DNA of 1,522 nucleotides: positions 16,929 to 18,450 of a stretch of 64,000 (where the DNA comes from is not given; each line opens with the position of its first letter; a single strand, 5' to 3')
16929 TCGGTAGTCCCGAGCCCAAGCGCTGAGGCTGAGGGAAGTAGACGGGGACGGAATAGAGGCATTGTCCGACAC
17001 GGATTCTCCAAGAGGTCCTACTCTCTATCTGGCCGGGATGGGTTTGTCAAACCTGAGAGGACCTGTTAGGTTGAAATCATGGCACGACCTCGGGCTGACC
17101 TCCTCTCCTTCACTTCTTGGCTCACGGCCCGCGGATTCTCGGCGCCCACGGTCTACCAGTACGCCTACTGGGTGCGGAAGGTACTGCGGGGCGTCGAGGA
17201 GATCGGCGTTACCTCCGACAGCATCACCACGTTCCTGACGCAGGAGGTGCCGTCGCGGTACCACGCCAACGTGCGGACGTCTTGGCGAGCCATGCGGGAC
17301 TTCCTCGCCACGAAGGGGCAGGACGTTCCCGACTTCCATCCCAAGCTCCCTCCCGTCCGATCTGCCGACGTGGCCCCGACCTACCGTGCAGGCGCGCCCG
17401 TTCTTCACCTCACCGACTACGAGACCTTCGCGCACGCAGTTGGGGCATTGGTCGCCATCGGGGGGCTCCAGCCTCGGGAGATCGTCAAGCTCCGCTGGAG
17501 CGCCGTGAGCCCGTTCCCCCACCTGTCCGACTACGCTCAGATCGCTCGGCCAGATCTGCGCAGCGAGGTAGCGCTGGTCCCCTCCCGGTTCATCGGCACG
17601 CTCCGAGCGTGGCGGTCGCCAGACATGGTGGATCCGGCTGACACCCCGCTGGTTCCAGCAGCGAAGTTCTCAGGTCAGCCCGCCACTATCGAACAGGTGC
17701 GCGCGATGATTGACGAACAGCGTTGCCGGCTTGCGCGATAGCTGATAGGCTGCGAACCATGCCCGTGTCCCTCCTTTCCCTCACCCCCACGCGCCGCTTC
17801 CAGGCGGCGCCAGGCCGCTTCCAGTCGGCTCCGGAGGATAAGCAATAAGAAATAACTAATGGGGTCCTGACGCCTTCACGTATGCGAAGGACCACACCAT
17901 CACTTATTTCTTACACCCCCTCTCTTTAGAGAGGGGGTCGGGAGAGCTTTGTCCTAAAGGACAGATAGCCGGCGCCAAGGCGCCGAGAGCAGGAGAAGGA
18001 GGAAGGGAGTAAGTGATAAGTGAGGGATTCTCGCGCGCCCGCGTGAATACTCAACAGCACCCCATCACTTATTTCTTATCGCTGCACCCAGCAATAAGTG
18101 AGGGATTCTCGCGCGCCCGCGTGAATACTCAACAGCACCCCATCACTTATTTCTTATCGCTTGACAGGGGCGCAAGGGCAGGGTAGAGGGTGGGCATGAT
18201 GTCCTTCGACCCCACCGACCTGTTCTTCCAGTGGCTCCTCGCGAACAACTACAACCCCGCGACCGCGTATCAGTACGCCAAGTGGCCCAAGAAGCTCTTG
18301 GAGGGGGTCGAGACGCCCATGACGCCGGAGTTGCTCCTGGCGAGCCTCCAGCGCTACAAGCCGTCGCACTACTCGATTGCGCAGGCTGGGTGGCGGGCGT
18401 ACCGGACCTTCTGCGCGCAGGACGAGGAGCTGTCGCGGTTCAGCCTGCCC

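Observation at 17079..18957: Two paralogous tyrosine-recombinase-like proteins lacking catalytic domains, flanking an AT-rich tandem-repeat region (attP, ori or regulatory hub?)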

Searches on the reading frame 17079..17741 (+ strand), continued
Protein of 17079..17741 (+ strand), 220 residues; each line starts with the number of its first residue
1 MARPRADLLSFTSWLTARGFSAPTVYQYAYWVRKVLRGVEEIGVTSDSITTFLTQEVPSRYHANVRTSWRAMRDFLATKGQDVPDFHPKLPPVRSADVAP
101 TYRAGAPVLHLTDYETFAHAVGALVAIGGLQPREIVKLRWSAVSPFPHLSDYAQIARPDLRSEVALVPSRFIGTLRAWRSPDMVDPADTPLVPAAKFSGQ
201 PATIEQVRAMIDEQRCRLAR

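Call 43: find_encoding_contigs(protein=P0095, flank=6000, max_places=3)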
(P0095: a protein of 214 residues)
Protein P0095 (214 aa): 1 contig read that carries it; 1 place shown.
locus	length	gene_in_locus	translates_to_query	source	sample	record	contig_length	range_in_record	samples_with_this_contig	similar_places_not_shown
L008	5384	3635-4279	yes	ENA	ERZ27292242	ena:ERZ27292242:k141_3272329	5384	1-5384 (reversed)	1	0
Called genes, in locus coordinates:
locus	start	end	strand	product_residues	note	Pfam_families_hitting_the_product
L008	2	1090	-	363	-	?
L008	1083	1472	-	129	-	PF00293:NUDIX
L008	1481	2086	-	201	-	-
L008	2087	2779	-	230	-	-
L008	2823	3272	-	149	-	-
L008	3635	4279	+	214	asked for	-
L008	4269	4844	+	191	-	-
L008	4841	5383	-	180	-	?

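Call 44: find_related_loci(query=A2, collection=viral_contigs, flank=3000)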
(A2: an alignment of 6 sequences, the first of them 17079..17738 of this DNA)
Query A2 (220 aa) in viral_contigs; peptide patterns used: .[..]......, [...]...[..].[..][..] (x = any residue, [..] = any of these).
32 stretches matched a pattern, but none encodes a relative of the query by tblastn (E <= 1e-3).

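Call 45: find_related_loci(query=A2, collection=metagenome_contigs, flank=4000)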
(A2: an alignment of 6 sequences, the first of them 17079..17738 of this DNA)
Query A2 (220 aa) in metagenome_contigs; peptide patterns used: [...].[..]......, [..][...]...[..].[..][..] (x = any residue, [..] = any of these).
149 stretches matched a pattern; 1 encode a relative of the query (tblastn E <= 1e-3); 1 distinct loci.
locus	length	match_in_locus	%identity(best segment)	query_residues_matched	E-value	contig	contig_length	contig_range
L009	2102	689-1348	88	1-220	3e-143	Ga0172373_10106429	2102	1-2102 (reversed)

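Call 74: search_dna_similar(query=window:17079-17738:+, collection=phages, mode=protein, max_evalue=0.01, max_rows=15)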
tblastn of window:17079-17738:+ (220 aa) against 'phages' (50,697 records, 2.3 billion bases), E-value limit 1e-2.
No match.

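Call 78: find_encoding_contigs(protein=P0007, flank=8000, max_places=2)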
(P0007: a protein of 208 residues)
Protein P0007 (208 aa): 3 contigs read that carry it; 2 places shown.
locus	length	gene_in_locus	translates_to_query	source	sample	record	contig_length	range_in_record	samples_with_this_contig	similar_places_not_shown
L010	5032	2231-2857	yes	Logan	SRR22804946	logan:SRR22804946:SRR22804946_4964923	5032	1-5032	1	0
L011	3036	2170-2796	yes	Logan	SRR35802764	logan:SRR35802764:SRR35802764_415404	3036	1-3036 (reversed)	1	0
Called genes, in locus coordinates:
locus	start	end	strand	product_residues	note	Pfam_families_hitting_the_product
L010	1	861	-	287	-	?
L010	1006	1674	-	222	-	-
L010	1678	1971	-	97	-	-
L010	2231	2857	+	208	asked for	-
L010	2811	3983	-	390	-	PF13148:DUF3987 (weak)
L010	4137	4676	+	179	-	-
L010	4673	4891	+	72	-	-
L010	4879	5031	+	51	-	?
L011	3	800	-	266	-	?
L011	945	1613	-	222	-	-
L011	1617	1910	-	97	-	-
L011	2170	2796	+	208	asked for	-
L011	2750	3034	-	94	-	?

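Call 79: find_encoding_contigs(protein=P0010, flank=8000, max_places=2)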
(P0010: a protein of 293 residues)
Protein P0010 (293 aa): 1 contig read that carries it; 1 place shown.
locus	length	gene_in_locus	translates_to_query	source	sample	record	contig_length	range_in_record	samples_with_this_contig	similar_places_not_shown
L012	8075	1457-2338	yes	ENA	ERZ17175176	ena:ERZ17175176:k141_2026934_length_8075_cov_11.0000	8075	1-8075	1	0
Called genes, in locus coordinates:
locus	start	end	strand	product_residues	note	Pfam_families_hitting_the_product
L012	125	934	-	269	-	-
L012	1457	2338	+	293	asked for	-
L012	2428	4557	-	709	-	PF13148:DUF3987 (faint)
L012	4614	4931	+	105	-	-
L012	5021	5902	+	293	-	-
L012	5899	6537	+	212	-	-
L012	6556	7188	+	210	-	-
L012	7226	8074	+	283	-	?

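Call 80: find_encoding_contigs(protein=P0009, flank=8000, max_places=2)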
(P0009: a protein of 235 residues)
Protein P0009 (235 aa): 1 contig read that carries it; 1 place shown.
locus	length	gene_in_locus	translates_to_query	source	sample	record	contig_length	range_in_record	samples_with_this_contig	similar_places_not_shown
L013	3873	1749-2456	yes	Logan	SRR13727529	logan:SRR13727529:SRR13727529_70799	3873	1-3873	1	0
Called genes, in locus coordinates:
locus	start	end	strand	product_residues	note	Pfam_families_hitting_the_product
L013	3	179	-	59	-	?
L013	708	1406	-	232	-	-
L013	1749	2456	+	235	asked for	-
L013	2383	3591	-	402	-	PF13148:DUF3987 (faint)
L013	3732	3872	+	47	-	?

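Call 93: find_related_loci(query=A2, collection=genome_contigs, flank=8000)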
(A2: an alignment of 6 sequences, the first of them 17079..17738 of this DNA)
Query A2 (220 aa) in genome_contigs; peptide patterns used: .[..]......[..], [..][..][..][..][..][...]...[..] (x = any residue, [..] = any of these).
58 stretches matched a pattern; 1 encode a relative of the query (tblastn E <= 1e-3); 1 distinct loci.
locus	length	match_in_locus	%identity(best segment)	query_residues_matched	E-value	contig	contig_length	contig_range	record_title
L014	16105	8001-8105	43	42-76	2e-5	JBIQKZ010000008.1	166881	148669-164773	MAG: Pusillimonas sp. isolate mag.7g NODE_109_length_166881, whole genome shotgun sequence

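Call 103: search_protein_families(library=ncbifam, proteins=[window:17079-17738:+, P0007, P0010], max_evalue=0.01)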
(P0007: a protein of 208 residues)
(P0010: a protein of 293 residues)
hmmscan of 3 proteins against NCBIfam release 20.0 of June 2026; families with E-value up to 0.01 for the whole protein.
window:17079-17738:+ (220 aa): 0 families

P0007 (208 aa): 1 family
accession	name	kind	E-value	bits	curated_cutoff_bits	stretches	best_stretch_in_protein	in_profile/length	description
TIGR02225.1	recomb_XerD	equivalog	0.0084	15.5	329.6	0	112-138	131-157/290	site-specific tyrosine recombinase XerD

P0010 (293 aa): 0 families

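Call 115: list_cluster_members(proteins=[P0001, P0004, P0077, P0007])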
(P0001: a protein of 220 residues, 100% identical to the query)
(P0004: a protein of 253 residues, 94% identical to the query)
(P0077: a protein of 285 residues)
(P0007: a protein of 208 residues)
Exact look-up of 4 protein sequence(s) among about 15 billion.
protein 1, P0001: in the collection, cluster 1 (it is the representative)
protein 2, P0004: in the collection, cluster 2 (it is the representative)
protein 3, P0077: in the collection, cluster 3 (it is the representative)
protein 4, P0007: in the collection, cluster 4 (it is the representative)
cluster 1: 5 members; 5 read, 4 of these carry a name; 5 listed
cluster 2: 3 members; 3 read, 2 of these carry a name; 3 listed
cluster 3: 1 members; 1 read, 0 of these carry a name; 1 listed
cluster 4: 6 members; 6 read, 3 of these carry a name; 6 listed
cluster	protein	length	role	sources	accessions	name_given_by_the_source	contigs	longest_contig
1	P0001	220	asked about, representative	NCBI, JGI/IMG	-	hypothetical protein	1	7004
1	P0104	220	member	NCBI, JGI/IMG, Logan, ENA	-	hypothetical protein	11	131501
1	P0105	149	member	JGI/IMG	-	hypothetical protein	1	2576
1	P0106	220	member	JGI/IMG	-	hypothetical protein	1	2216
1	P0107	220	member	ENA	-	-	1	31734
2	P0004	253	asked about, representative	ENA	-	-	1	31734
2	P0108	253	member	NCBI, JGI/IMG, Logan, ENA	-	hypothetical protein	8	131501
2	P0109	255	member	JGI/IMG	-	hypothetical protein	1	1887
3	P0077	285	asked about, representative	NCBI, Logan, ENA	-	-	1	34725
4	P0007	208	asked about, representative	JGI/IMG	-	integrase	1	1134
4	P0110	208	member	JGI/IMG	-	site-specific recombinase XerC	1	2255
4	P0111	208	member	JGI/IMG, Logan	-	hypothetical protein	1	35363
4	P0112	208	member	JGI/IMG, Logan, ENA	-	-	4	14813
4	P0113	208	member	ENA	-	-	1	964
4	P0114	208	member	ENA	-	-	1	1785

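Call 116: find_encoding_contigs(protein=P0111, flank=10000, max_places=1)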
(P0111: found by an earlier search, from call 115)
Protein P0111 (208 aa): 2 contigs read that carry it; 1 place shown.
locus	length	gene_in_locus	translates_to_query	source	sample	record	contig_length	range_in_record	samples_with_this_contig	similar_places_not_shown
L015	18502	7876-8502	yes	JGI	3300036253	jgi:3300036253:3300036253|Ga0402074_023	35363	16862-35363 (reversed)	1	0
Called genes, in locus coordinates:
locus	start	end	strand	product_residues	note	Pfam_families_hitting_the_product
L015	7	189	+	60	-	-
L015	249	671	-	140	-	-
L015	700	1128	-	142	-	-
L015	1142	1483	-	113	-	-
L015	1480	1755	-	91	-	-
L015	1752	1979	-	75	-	-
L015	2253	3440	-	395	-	-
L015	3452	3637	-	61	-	-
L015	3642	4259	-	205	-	-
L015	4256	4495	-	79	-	-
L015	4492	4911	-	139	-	-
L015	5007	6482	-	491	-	-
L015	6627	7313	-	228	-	-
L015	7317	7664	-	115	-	-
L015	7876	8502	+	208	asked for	-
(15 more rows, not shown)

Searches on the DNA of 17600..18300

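Call 9: search_rna_families(source=window, start=17600, end=18300, threshold=evalue, max_evalue=10)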
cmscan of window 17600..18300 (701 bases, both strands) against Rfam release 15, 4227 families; matches with E-value up to 10: 5.
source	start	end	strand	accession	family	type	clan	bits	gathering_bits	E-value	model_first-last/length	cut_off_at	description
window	17897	18026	+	RF04132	mir-4436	Gene; miRNA;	-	19.9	74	0.21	1-85/85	no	mir-4436 microRNA precursor family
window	17732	17840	-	RF01383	GRIK4_3p_UTR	Gene;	-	18.8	38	0.37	1-94/94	no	GRIK4 3 prime UTR element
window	17881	17939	+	RF01519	CC0196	Gene; sRNA;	-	17.8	35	0.2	1-58/58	no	Caulobacter sRNA CC0196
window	18258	18279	+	RF01380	HIV-1_SD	Cis-reg;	-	16.6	30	2.5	1-19/19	no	Human immunodeficiency virus type 1 major splice donor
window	17670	17697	+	RF02946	cow-rumen-1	Gene; sRNA;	-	13.8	53.4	4.1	1-61/61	no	cow-rumen-1 RNA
